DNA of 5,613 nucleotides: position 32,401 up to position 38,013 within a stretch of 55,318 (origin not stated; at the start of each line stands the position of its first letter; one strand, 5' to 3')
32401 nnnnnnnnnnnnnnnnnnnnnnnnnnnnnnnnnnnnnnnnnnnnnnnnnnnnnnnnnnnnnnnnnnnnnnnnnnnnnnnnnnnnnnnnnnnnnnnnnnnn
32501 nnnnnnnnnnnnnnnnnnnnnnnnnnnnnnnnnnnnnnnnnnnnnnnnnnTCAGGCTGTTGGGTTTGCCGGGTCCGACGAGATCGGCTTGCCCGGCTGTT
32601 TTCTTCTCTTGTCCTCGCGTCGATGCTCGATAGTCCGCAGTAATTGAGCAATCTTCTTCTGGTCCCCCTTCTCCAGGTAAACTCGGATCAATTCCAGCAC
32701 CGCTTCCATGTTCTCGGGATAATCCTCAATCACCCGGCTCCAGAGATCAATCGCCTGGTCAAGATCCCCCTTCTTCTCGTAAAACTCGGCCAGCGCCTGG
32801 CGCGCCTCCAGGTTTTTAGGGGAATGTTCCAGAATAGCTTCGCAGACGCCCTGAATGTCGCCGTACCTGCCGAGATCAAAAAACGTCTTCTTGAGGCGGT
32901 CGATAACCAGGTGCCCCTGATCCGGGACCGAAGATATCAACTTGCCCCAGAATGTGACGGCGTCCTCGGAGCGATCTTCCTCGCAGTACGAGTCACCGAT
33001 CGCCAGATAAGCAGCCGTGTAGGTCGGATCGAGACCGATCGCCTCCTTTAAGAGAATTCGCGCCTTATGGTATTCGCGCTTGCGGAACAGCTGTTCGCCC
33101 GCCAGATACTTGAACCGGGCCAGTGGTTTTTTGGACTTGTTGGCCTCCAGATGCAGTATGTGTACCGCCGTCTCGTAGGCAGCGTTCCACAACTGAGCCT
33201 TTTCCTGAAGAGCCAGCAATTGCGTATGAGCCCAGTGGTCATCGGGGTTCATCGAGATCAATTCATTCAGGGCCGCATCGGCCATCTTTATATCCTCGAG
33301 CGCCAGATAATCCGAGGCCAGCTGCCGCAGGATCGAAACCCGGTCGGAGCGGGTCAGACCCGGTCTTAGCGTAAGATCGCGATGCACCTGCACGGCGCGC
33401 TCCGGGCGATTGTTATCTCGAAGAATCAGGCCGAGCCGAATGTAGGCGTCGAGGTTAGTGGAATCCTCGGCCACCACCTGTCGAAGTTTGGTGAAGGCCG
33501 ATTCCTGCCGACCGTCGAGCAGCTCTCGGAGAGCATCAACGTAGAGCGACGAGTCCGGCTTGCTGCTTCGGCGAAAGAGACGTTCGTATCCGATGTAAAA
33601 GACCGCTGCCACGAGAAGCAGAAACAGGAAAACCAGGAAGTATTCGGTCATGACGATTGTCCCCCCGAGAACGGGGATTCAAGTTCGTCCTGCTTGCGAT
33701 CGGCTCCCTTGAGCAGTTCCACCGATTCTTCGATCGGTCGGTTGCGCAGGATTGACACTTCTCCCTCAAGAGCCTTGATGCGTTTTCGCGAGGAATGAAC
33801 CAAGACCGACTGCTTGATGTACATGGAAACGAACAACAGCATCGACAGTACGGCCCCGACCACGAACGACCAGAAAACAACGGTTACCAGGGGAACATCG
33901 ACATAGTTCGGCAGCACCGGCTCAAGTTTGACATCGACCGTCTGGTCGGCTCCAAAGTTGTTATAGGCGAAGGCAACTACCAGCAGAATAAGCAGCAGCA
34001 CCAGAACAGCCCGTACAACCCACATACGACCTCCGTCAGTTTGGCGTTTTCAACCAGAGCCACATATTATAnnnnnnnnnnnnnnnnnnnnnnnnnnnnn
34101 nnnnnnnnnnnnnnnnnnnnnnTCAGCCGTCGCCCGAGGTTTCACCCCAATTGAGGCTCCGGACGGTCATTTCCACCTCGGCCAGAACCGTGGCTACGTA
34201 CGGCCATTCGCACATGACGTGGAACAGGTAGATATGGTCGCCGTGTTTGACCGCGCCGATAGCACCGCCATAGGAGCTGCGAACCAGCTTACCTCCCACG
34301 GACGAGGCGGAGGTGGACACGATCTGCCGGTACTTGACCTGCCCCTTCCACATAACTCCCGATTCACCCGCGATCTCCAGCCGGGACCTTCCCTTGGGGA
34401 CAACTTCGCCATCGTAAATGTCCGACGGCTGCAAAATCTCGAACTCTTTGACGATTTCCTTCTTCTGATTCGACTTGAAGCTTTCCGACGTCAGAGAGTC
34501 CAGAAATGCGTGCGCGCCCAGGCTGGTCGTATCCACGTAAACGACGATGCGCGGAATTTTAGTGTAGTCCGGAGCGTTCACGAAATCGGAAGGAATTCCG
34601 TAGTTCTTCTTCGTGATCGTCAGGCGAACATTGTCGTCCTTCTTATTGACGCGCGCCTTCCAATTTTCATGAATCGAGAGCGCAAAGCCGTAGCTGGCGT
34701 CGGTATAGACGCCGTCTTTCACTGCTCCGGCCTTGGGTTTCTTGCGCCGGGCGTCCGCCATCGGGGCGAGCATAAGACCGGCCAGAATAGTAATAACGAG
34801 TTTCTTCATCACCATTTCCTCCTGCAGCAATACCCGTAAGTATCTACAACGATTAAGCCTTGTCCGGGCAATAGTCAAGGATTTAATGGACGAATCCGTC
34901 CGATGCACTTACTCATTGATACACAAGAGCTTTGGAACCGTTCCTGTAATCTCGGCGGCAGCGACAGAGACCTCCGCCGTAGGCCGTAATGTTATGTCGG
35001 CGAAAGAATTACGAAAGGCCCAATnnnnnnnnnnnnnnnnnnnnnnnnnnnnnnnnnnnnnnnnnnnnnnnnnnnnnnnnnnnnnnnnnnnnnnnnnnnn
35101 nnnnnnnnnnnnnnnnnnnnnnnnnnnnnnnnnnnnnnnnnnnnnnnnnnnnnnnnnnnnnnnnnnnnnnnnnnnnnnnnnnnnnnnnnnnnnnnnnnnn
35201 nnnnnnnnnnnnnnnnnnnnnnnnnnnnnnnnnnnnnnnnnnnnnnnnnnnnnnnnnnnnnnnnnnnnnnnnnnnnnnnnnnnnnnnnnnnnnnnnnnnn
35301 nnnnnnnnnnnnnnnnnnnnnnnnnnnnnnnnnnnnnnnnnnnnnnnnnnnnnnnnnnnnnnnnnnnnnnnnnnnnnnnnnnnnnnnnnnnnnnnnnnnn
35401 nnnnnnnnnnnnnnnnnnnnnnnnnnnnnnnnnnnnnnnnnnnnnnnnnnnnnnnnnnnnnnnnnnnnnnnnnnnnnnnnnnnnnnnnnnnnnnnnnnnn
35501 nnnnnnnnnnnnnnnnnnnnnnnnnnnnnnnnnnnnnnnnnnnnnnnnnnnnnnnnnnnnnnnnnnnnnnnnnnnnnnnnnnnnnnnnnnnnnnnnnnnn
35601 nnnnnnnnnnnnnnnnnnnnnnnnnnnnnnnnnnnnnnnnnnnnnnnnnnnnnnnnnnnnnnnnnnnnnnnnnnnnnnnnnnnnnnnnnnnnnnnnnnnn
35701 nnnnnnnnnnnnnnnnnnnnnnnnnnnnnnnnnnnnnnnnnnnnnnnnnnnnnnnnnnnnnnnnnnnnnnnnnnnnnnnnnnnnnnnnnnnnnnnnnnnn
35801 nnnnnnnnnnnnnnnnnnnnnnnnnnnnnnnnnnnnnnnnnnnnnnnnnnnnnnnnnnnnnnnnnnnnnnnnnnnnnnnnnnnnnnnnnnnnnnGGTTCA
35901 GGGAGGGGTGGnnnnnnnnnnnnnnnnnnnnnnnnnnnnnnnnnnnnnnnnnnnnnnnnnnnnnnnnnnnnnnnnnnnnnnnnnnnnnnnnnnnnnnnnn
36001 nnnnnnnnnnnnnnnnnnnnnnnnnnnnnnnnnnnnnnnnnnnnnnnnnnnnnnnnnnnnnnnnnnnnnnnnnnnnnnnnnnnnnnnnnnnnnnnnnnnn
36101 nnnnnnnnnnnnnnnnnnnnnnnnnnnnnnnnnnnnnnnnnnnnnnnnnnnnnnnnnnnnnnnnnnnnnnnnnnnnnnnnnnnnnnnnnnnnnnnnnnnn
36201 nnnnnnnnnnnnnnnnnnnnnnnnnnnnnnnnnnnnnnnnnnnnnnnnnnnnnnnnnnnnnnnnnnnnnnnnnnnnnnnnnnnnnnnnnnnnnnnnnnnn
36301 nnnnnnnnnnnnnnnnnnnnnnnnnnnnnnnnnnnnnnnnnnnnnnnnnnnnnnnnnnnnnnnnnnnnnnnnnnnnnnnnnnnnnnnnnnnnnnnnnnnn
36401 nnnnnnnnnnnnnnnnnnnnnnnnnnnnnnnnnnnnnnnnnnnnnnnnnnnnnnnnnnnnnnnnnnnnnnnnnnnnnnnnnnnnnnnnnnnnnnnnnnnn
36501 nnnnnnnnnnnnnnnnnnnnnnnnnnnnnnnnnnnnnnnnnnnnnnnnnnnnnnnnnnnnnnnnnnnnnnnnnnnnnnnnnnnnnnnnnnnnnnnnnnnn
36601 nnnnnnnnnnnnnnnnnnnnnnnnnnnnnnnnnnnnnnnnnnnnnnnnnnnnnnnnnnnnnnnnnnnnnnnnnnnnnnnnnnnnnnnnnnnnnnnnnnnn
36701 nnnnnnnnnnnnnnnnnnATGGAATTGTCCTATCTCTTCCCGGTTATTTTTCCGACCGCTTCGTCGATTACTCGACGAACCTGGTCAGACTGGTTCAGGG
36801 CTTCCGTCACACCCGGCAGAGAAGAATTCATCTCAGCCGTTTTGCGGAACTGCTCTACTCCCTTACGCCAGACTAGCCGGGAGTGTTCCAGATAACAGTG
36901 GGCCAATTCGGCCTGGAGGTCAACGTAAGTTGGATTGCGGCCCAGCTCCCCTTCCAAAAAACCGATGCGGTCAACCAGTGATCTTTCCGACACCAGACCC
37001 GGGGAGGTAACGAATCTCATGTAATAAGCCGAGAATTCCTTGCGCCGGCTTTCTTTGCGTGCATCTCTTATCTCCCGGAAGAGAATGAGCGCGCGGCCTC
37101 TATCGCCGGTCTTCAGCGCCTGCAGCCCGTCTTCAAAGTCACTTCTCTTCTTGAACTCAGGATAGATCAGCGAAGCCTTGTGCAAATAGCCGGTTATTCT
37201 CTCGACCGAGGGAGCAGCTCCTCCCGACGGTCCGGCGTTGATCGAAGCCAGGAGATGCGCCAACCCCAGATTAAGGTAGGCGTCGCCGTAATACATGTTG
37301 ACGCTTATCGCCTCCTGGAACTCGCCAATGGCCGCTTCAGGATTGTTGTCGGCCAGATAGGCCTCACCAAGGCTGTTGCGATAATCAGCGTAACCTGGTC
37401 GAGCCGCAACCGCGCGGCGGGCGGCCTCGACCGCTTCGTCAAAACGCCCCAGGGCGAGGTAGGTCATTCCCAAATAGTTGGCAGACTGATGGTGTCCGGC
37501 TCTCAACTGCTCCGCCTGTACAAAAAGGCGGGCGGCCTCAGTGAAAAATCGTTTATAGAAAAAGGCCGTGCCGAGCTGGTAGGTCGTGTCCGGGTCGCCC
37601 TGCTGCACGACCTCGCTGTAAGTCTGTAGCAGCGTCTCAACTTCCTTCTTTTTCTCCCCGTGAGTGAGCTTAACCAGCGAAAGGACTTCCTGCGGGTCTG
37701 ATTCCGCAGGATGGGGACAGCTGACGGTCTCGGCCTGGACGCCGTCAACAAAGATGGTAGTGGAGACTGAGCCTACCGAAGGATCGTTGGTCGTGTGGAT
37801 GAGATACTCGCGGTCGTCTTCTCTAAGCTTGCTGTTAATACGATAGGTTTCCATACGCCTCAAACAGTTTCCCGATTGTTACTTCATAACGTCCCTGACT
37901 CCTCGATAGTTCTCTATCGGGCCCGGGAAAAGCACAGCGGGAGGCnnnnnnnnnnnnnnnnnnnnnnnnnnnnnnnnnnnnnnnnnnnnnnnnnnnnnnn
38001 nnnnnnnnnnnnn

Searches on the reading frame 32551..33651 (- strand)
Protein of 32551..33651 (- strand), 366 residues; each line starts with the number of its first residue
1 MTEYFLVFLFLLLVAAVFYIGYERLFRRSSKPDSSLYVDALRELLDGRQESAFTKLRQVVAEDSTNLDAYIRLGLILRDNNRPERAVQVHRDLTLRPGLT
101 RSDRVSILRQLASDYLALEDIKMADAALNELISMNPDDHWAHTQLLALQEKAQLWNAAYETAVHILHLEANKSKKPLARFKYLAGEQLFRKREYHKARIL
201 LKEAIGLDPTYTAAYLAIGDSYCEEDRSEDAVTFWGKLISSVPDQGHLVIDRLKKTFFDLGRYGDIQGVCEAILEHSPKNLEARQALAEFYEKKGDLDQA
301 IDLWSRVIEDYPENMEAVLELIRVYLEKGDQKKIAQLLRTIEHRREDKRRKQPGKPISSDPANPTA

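Call 5: search_protein_families(library=pfam, proteins=[window:32551-33651:-], max_evalue=0.001)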
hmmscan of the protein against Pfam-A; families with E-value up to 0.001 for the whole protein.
window:32551-33651:- (366 aa): 20 families
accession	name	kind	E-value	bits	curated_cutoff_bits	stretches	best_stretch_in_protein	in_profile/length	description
PF14559.12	TPR_19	-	4.3e-22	78.6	25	2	259-307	3-51/68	Tetratricopeptide repeat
PF13428.12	TPR_14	-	2.9e-19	68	23.5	1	282-323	2-43/44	Tetratricopeptide repeat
PF13431.12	TPR_17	-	3.3e-17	61.7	24.4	1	270-301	2-33/34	Tetratricopeptide repeat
PF07719.23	TPR_2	-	3.5e-16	58.3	27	0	283-314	3-34/34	Tetratricopeptide repeat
PF13174.12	TPR_6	-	4.8e-14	52.4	26.3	1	286-313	5-32/33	Tetratricopeptide repeat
PF13432.12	TPR_16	-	8e-12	45.8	32.7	1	291-332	7-48/65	Tetratricopeptide repeat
PF13181.12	TPR_8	-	3.4e-11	42.8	25.7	0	115-138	11-34/34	Tetratricopeptide repeat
PF23914.1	TPR_CcmH_CycH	-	1.4e-09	38.5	42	0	271-314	111-154/158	Cytochrome c-type biogenesis protein H TPR domain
PF13414.12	TPR_11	-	1.6e-09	37.7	26.8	0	185-222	1-38/42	TPR repeat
PF12895.13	ANAPC3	-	2.8e-09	37.6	27.2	0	261-317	3-58/82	Anaphase-promoting complex, cyclosome, subunit 3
PF00515.34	TPR_1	-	4e-09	36.3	27.8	0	287-309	7-29/34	Tetratricopeptide repeat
PF25064.1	ARM_TT21_5th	-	2.1e-08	34.9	27.8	1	283-349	3-69/117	TT21 fifth ARM repeats domain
PF13176.12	TPR_7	-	5e-07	29.7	27.9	0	285-303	3-21/36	Tetratricopeptide repeat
PF13424.12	TPR_12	-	8.4e-07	29.5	30.1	0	286-309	8-31/77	Tetratricopeptide repeat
PF12569.14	NatA_aux_su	-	4.2e-06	26.4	33.3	0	100-161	33-98/515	N-terminal acetyltransferase A, auxiliary subunit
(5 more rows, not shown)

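Call 7: search_protein_families(library=ncbifam, proteins=[window:32551-33651:-], max_evalue=0.001)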
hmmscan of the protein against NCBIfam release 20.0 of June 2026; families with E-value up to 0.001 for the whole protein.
window:32551-33651:- (366 aa): 24 families
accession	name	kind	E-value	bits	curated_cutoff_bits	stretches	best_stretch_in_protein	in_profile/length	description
NF008757.0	PRK11788.1-5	equivalog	5.8e-37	127.8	363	1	7-338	5-340/388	lipopolysaccharide assembly protein LapB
NF008756.0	PRK11788.1-4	equivalog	3e-28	99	474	1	8-334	4-334/389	lipopolysaccharide assembly protein LapB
NF008755.0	PRK11788.1-3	equivalog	1.8e-27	96.7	430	1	33-278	36-280/388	lipopolysaccharide assembly protein LapB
TIGR02917.1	PEP_TPR_lipo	equivalog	1.8e-24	85.7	312.2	2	271-347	523-599/899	XrtA/PEP-CTERM system TPR-repeat protein PrsT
NF040959.1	MamA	equivalog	3e-20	72.5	200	3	21-140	24-140/204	magnetosome protein MamA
NF008753.0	PRK11788.1-1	equivalog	1.7e-19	70.2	395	1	7-339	3-339/389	lipopolysaccharide assembly protein LapB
NF008754.0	PRK11788.1-2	equivalog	5.5e-14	52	670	1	8-238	4-237/386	lipopolysaccharide assembly protein LapB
TIGR02521.1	type_IV_pilW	equivalog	2e-12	47.2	154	0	171-247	24-100/234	type IV pilus biogenesis/stability protein PilW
NF033762.1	social_mot_Tgl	equivalog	6.1e-09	35.6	225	0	270-336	89-157/252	social motility TPR repeat lipoprotein Tgl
NF033758.1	gliding_GltE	equivalog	1.4e-08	34.1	225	1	268-338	141-210/411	adventurous gliding motility TPR repeat lipoprotein GltE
TIGR02795.1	tol_pal_ybgF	equivalog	2.3e-07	31.4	90.1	0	278-333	36-94/119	tol-pal system protein YbgF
NF033920.0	C39_PA2778_fam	equivalog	3.4e-07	29.9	150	0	281-346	157-221/255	PA2778 family cysteine peptidase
NF052415.1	T3SS_chap_SctY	equivalog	9.6e-07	29.3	70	0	271-331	30-93/106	type III secretion apparatus assembly chaperone SctY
NF008520.0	PRK11447.1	equivalog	1.1e-06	26.8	858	1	270-348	592-670/1157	cellulose synthase complex outer membrane protein BcsC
TIGR03939.1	PGA_TPR_OMP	equivalog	1.2e-06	27.1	366.65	1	267-347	73-152/800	poly-beta-1,6 N-acetyl-D-glucosamine export porin PgaA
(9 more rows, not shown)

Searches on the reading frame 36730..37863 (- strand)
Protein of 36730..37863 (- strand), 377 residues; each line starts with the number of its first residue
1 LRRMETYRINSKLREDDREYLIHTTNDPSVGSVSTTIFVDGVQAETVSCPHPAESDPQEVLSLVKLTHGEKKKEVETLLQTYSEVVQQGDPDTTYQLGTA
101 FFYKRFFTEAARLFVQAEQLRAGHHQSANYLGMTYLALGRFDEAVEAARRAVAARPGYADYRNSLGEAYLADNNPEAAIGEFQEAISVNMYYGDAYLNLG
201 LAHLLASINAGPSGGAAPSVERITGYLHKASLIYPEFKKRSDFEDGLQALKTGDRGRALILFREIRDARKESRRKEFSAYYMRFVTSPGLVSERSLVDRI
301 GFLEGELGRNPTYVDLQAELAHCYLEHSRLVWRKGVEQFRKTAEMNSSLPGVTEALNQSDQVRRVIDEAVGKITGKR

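Call 3: search_protein_families(library=pfam, proteins=[window:36730-37863:-], max_evalue=0.01)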
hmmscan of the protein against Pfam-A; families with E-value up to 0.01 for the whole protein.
window:36730-37863:- (377 aa): 13 families
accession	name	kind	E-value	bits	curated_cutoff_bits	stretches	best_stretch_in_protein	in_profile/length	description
PF13432.12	TPR_16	-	2.1e-18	66.9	32.7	3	131-186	3-58/65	Tetratricopeptide repeat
PF07719.23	TPR_2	-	8.8e-12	44.6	27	1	129-157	5-33/34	Tetratricopeptide repeat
PF13431.12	TPR_17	-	1.6e-09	37.7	24.4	0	149-179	3-33/34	Tetratricopeptide repeat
PF00515.34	TPR_1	-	7.3e-09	35.5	27.8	1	129-157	5-33/34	Tetratricopeptide repeat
PF14559.12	TPR_19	-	9.5e-09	35.9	25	2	136-184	2-50/68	Tetratricopeptide repeat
PF13414.12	TPR_11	-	1.1e-07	31.8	26.8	1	134-171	3-40/42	TPR repeat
PF13181.12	TPR_8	-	1.3e-07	31.7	25.7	1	131-156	7-32/34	Tetratricopeptide repeat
PF13428.12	TPR_14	-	3.7e-07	30.6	23.5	1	130-165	6-41/44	Tetratricopeptide repeat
PF13424.12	TPR_12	-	2.3e-06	28.1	30.1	1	93-155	4-75/77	Tetratricopeptide repeat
PF13374.12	TPR_10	-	0.00011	22.6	27.5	1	127-155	4-32/42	Tetratricopeptide repeat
PF13176.12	TPR_7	-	0.00014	22.1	27.9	0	131-155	5-29/36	Tetratricopeptide repeat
PF12895.13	ANAPC3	-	0.00021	21.9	27.2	1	87-149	19-80/82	Anaphase-promoting complex, cyclosome, subunit 3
PF13174.12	TPR_6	-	0.0027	18.7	26.3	0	130-156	5-31/33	Tetratricopeptide repeat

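Call 7: search_protein_families(library=ncbifam, proteins=[window:36730-37863:-], max_evalue=0.001)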
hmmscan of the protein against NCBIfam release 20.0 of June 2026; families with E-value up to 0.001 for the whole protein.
window:36730-37863:- (377 aa): 4 families
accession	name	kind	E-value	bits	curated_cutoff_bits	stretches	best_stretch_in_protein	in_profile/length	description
NF040959.1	MamA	equivalog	3.2e-14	52.8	200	1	66-202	48-182/204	magnetosome protein MamA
TIGR02917.1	PEP_TPR_lipo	equivalog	4.6e-10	38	312.2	1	72-205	274-409/899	XrtA/PEP-CTERM system TPR-repeat protein PrsT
TIGR02521.1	type_IV_pilW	equivalog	6e-08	32.5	154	1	130-200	36-106/234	type IV pilus biogenesis/stability protein PilW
NF033762.1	social_mot_Tgl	equivalog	3.8e-06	26.4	225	1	95-197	35-137/252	social motility TPR repeat lipoprotein Tgl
